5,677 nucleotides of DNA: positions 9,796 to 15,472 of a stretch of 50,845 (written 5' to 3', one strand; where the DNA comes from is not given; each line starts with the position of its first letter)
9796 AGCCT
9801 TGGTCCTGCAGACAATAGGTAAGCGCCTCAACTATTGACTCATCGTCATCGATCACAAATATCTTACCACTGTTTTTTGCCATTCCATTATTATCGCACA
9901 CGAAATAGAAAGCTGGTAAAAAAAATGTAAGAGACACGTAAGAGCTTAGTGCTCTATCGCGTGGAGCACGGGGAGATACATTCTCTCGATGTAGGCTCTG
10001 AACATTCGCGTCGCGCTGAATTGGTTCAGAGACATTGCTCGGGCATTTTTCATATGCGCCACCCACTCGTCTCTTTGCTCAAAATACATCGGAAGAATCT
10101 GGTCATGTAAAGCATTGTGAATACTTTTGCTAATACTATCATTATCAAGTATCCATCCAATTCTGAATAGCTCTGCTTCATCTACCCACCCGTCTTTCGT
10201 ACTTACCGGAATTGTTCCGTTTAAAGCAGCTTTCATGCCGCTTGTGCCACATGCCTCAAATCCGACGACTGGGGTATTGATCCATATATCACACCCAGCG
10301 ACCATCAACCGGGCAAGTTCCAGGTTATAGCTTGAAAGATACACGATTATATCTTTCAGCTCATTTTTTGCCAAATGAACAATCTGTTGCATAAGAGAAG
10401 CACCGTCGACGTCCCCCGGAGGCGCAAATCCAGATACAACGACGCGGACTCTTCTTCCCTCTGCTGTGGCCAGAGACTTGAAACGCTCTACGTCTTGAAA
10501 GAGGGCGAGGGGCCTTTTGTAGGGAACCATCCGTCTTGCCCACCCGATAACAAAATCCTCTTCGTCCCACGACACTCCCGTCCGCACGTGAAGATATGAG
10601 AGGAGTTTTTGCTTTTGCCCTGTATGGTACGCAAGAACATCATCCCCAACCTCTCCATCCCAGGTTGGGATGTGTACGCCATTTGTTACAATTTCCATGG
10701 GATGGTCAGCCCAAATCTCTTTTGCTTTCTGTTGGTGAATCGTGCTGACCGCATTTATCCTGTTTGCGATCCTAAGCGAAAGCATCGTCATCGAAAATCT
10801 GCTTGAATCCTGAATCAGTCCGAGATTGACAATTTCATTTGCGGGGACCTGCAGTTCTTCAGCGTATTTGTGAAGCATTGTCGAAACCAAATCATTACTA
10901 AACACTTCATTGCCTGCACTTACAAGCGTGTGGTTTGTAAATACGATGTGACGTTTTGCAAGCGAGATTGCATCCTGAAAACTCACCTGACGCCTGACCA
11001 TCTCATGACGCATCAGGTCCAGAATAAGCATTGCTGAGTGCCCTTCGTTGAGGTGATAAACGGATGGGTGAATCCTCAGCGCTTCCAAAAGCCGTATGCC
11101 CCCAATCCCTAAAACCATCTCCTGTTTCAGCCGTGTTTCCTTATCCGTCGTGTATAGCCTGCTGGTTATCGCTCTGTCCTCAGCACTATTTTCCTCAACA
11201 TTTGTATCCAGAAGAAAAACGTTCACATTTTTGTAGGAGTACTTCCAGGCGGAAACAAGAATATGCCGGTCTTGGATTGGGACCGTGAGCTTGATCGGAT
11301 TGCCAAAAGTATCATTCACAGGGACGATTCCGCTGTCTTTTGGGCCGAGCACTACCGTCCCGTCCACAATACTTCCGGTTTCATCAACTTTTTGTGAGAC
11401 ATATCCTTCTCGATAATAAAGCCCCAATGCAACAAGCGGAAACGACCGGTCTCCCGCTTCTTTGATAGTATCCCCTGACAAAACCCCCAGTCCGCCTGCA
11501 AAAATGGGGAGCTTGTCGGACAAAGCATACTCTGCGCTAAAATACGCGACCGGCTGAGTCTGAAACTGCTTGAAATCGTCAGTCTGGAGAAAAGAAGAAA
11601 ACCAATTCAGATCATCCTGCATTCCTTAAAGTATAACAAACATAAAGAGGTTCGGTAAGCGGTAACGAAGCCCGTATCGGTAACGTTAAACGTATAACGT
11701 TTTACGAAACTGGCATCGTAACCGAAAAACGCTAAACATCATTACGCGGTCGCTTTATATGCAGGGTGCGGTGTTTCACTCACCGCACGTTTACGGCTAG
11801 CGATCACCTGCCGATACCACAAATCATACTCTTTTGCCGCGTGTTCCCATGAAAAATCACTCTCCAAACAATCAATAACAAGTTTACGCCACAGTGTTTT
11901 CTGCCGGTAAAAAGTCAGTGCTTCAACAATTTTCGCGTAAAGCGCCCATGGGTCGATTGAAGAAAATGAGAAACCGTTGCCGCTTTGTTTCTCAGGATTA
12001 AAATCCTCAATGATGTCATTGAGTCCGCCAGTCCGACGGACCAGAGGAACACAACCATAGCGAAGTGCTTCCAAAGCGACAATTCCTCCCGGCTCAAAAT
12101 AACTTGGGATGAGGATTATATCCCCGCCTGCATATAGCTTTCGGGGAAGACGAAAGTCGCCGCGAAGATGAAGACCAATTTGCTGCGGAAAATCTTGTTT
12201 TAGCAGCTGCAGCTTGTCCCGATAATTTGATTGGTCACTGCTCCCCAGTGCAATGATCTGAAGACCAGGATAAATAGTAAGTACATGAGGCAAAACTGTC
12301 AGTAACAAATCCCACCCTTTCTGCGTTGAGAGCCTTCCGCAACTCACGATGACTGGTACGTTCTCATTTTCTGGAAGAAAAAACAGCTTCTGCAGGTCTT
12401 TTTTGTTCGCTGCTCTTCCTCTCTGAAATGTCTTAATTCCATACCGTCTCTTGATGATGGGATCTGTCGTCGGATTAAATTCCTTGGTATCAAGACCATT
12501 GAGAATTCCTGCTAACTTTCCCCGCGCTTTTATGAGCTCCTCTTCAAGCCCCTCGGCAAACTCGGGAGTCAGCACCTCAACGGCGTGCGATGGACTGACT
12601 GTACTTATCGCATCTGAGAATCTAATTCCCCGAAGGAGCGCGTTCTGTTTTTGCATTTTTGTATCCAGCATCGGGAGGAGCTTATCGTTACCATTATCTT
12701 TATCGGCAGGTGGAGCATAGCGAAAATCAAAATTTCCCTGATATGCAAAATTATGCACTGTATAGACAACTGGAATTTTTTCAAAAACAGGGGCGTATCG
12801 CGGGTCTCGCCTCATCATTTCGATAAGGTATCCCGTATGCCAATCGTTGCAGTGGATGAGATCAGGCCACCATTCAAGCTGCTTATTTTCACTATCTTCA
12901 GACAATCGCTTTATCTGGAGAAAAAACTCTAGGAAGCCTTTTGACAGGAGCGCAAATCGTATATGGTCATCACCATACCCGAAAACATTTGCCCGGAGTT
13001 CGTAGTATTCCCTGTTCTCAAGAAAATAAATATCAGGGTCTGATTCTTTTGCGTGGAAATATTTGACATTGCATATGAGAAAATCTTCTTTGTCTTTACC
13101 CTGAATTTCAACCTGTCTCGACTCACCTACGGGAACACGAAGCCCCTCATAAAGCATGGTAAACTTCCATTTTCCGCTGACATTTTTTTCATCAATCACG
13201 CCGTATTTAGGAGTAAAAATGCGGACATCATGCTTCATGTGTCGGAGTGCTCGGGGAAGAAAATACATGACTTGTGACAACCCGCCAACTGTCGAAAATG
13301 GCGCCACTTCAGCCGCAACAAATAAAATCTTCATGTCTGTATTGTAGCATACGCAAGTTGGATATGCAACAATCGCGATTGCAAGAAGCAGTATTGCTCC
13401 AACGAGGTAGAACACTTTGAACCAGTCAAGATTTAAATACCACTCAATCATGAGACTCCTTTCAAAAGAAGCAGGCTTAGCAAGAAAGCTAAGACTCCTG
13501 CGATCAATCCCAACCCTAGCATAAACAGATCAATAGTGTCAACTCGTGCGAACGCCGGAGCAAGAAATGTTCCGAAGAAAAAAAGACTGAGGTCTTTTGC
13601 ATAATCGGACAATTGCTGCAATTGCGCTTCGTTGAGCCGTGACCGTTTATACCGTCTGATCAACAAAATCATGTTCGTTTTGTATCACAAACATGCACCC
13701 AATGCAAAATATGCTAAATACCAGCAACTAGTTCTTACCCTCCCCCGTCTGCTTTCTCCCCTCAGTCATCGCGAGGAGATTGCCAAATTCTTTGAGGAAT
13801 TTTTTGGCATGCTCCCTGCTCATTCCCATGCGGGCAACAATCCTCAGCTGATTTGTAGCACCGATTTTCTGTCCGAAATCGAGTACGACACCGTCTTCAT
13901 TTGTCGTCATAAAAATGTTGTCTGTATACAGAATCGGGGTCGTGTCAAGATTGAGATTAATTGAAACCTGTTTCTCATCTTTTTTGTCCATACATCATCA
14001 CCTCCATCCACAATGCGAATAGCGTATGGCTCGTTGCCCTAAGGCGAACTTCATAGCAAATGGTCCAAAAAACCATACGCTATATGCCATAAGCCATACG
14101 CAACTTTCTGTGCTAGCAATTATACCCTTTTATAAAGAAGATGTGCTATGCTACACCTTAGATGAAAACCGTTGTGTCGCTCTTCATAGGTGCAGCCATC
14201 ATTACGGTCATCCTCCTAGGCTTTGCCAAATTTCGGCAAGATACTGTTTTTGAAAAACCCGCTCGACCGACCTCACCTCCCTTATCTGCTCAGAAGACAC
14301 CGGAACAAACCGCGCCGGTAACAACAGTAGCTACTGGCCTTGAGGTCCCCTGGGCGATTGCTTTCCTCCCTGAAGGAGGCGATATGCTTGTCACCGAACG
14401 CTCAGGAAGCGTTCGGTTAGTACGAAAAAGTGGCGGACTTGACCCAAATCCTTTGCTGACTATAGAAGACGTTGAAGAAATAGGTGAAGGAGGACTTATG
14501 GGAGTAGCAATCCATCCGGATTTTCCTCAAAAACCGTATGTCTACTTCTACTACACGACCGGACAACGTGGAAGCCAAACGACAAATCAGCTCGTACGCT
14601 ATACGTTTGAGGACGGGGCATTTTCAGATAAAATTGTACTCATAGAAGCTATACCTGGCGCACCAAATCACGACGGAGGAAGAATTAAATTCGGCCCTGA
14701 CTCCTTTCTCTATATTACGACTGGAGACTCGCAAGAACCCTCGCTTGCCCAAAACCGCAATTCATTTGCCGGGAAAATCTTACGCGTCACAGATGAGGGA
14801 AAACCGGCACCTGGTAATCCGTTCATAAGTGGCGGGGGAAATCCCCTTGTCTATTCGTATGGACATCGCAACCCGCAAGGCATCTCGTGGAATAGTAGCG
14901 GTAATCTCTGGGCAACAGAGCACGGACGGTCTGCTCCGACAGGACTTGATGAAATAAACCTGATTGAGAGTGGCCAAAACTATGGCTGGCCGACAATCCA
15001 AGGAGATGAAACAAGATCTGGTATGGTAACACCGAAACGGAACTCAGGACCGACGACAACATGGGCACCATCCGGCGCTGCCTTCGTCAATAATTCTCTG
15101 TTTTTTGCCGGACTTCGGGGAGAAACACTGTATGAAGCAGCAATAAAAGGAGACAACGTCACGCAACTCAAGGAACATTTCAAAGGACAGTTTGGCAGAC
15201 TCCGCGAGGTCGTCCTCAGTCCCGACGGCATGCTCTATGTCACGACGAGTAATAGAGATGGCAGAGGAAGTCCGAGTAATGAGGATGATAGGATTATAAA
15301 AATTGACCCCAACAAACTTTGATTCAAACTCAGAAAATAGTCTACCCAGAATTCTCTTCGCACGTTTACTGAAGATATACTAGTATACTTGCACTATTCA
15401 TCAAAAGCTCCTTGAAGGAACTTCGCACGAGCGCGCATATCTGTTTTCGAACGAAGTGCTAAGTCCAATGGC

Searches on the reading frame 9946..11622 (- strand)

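Call 69: search_protein_families(library=pfam, proteins=[window:9946-11622:-], max_evalue=0.00001)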
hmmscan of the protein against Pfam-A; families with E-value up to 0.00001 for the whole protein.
window:9946-11622:- (558 aa): 1 family
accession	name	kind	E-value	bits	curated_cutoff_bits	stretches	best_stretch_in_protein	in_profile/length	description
PF00343.26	Phosphorylase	-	3.7e-23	82.1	27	2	324-478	414-579/713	Carbohydrate phosphorylase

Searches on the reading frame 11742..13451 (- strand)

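Call 69: search_protein_families(library=pfam, proteins=[window:11742-13451:-], max_evalue=0.00001)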
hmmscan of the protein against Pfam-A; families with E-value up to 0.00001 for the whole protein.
window:11742-13451:- (569 aa): 4 families
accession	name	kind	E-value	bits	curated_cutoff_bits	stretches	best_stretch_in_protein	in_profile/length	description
PF08323.17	Glyco_transf_5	-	3e-57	194.5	22.7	1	41-306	1-237/239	Starch synthase catalytic domain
PF00534.26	Glycos_transf_1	-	1.9e-17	63.8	26.4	1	358-512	8-156/172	Glycosyl transferases group 1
PF13692.12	Glyco_trans_1_4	-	4.3e-12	46.9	27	1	366-512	2-140/142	Glycosyl transferases group 1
PF13439.12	Glyco_transf_4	-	7.3e-09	36.3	28.5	0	191-290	68-145/170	Glycosyltransferase Family 4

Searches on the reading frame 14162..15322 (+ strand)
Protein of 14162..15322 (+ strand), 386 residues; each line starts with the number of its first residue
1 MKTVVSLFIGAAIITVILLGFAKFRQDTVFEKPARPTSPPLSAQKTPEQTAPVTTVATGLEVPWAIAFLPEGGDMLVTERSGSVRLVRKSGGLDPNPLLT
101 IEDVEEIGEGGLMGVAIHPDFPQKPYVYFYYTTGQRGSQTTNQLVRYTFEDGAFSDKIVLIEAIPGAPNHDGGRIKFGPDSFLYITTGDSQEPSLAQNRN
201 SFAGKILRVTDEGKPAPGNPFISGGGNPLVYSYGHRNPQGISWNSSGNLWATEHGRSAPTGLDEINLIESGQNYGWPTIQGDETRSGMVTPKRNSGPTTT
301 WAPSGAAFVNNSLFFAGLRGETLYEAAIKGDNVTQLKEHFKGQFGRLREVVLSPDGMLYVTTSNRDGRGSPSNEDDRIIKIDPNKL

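Call 69: search_protein_families(library=pfam, proteins=[window:14162-15322:+], max_evalue=0.00001)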
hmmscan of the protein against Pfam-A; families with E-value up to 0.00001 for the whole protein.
window:14162-15322:+ (386 aa): 1 family
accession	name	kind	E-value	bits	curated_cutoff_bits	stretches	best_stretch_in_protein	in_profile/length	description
PF07995.17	GSDH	-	5.8e-83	279.4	25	1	60-368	1-329/332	Glucose / Sorbosone dehydrogenase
